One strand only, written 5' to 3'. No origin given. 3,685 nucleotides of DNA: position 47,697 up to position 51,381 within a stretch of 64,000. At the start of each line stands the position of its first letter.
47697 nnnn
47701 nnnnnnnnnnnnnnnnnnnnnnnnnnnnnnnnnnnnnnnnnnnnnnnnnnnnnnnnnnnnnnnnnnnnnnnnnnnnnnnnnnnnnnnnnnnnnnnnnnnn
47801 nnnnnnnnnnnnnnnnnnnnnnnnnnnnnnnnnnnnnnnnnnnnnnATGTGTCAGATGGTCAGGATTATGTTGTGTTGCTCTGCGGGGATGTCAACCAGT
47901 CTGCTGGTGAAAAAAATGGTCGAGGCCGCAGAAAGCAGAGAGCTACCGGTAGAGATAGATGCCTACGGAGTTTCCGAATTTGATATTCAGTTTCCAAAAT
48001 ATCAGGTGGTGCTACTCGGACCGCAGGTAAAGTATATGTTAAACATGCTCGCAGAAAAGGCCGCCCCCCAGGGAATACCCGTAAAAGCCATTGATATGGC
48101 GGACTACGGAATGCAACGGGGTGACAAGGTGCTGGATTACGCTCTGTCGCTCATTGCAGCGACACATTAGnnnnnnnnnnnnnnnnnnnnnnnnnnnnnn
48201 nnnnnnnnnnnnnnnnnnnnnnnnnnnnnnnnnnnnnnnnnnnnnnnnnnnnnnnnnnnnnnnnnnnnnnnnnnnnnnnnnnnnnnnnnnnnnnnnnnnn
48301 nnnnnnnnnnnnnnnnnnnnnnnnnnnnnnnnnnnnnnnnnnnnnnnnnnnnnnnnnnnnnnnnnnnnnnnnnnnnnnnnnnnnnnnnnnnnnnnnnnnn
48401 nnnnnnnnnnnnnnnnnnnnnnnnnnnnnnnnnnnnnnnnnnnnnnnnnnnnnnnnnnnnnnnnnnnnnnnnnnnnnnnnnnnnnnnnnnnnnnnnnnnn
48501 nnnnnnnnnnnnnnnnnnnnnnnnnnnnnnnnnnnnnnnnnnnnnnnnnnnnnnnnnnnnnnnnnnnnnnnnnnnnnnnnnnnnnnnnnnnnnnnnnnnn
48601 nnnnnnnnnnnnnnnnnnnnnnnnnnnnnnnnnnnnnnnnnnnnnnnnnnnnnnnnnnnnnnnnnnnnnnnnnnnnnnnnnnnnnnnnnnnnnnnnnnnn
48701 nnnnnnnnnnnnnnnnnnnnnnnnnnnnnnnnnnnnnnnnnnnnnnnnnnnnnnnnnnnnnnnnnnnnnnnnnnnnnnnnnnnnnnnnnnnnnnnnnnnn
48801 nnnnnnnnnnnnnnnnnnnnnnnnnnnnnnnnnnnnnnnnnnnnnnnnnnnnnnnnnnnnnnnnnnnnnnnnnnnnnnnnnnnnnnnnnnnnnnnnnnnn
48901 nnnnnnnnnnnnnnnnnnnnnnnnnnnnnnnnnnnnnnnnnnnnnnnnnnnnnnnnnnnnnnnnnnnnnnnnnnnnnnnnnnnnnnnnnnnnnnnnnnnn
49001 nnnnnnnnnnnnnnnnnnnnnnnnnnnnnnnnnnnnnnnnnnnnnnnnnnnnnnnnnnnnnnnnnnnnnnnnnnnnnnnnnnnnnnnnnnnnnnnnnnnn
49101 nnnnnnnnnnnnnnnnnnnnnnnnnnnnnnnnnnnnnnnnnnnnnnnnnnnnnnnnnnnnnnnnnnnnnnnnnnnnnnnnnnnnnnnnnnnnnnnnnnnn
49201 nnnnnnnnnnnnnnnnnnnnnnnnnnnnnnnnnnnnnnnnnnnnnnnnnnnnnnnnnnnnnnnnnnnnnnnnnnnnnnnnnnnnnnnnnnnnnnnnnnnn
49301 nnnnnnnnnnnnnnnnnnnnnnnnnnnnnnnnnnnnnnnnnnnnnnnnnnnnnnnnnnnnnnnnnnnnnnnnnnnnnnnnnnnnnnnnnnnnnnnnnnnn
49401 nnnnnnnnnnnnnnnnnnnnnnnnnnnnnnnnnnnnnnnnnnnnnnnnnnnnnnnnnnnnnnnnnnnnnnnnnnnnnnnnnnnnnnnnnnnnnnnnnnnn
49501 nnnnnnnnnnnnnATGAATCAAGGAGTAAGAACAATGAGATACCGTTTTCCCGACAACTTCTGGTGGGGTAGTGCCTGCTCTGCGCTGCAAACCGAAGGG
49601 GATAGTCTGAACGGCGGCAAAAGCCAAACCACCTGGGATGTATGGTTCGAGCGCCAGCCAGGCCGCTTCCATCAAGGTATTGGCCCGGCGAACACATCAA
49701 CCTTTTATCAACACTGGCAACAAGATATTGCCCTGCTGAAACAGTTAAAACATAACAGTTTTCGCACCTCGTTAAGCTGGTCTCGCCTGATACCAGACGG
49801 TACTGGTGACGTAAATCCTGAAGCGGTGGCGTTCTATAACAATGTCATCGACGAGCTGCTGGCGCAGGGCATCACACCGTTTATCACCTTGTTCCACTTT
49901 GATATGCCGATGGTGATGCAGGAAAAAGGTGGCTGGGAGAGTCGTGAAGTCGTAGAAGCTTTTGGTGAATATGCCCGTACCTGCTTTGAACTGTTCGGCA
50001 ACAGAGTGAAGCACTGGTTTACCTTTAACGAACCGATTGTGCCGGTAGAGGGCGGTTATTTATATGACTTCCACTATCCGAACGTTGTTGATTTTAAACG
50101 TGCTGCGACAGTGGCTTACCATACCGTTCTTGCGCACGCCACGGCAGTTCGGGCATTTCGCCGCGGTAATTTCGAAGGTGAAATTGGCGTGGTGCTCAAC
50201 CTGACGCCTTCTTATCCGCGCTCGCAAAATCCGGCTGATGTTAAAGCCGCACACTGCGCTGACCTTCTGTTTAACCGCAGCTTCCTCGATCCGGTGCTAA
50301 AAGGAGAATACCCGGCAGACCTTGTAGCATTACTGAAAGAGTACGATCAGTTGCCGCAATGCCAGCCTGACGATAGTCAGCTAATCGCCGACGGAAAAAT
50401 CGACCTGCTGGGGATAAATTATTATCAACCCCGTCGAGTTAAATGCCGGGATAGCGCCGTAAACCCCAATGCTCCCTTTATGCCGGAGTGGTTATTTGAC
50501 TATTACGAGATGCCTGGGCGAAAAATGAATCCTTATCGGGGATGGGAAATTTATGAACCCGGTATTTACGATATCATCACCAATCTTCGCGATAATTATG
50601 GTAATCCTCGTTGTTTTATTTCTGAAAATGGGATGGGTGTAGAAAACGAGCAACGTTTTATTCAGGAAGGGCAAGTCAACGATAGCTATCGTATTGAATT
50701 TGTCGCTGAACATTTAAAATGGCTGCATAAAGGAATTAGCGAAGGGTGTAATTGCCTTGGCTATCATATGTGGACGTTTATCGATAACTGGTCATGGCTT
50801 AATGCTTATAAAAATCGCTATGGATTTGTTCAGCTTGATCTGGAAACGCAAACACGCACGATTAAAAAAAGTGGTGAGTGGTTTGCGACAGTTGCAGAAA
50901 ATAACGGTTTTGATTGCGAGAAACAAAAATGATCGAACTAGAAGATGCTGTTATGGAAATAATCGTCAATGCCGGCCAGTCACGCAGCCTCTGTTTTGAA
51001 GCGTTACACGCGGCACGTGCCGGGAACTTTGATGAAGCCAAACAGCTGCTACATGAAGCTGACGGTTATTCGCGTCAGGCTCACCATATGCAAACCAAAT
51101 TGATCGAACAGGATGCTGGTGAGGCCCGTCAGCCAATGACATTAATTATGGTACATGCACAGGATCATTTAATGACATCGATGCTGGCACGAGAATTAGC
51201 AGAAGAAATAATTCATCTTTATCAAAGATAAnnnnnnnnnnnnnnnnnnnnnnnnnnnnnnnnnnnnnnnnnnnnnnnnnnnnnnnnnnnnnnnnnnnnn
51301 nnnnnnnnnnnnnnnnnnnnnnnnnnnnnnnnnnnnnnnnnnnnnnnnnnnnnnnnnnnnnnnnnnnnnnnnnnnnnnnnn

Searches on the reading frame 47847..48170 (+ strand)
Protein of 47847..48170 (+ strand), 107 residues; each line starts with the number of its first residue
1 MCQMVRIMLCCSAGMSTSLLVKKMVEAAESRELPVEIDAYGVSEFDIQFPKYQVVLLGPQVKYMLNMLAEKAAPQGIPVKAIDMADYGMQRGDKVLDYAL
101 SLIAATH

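Call 41: search_protein_families(proteins=[window:47847-48170:+], library=ncbifam, max_evalue=0.00001)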
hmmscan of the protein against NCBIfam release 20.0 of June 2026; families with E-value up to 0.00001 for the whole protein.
window:47847-48170:+ (107 aa): 3 families
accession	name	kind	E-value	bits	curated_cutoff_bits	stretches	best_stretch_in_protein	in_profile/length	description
TIGR00853.1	pts-lac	subfamily_domain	2.1e-26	92.6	110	1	5-97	45-139/140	lactose/cellobiose PTS transporter subunit IIB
NF007796.0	PRK10499.1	equivalog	4.3e-19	68.8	157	1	6-103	5-100/106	PTS sugar transporter subunit IIB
NF007155.0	PRK09590.1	equivalog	5.7e-12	46.1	101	1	4-87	1-86/104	PTS cellobiose transporter subunit IIB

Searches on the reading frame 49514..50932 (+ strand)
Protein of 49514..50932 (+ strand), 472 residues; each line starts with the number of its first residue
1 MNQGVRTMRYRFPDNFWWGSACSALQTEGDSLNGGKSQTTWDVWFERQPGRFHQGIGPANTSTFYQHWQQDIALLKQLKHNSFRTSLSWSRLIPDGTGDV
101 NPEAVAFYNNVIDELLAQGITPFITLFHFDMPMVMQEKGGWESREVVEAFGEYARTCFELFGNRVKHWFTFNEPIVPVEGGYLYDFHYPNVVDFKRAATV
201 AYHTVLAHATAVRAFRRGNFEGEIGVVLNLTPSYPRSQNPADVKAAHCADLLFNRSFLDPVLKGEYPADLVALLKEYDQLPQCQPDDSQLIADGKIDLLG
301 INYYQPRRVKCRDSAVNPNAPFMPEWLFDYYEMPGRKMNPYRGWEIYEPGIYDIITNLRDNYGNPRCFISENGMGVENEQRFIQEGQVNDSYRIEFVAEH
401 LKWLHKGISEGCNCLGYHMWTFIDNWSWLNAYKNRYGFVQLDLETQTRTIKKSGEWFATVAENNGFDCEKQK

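Call 41: search_protein_families(proteins=[window:49514-50932:+], library=ncbifam, max_evalue=0.00001)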
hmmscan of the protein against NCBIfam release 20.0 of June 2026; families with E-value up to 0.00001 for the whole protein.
window:49514-50932:+ (472 aa): 8 families
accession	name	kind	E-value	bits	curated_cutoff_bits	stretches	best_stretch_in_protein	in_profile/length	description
TIGR03356.1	BGL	equivalog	6.5e-125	417.4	478.5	1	12-457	1-427/427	GH1 family beta-glucosidase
NF010036.0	PRK13511.1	subfamily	5.7e-106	354.9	610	1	10-464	3-466/469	6-phospho-beta-galactosidase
TIGR01233.1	lacG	equivalog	1e-88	298.3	561.2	2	12-310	4-304/472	6-phospho-beta-galactosidase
NF007356.0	PRK09852.1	subfamily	1e-67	228.9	623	1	11-467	3-472/474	6-phospho-beta-glucosidase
NF007154.0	PRK09589.1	subfamily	1.3e-60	205.5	624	1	11-465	3-473/476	6-phospho-beta-glucosidase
NF007158.0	PRK09593.1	subfamily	7.2e-58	196.4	639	1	10-467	4-476/478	6-phospho-beta-glucosidase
NF011589.0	PRK15014.1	subfamily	3.4e-57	194.7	686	1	11-465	5-474/477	6-phospho-beta-glucosidase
NF041004.1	Beta_gal_BgaS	equivalog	3.5e-39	134.7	475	1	100-466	123-468/479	beta-galactosidase BgaS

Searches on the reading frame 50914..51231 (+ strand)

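Call 41: search_protein_families(proteins=[window:50914-51231:+], library=ncbifam, max_evalue=0.00001)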
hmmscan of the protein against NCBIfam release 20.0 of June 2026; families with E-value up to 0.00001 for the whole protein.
window:50914-51231:+ (105 aa): 3 families
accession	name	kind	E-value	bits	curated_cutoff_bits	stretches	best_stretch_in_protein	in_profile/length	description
TIGR00823.1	EIIA-LAC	subfamily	3.7e-35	120.1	136.95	1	8-105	2-99/99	lactose-specific PTS transporter subunit IIA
NF007768.0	PRK10454.1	equivalog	5.2e-34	116.8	148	1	3-104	11-112/116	PTS N,N'-diacetylchitobiose transporter subunit IIA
NF007156.0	PRK09591.1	equivalog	2.6e-25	88.6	144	1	8-105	5-102/105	PTS cellobiose transporter subunit IIA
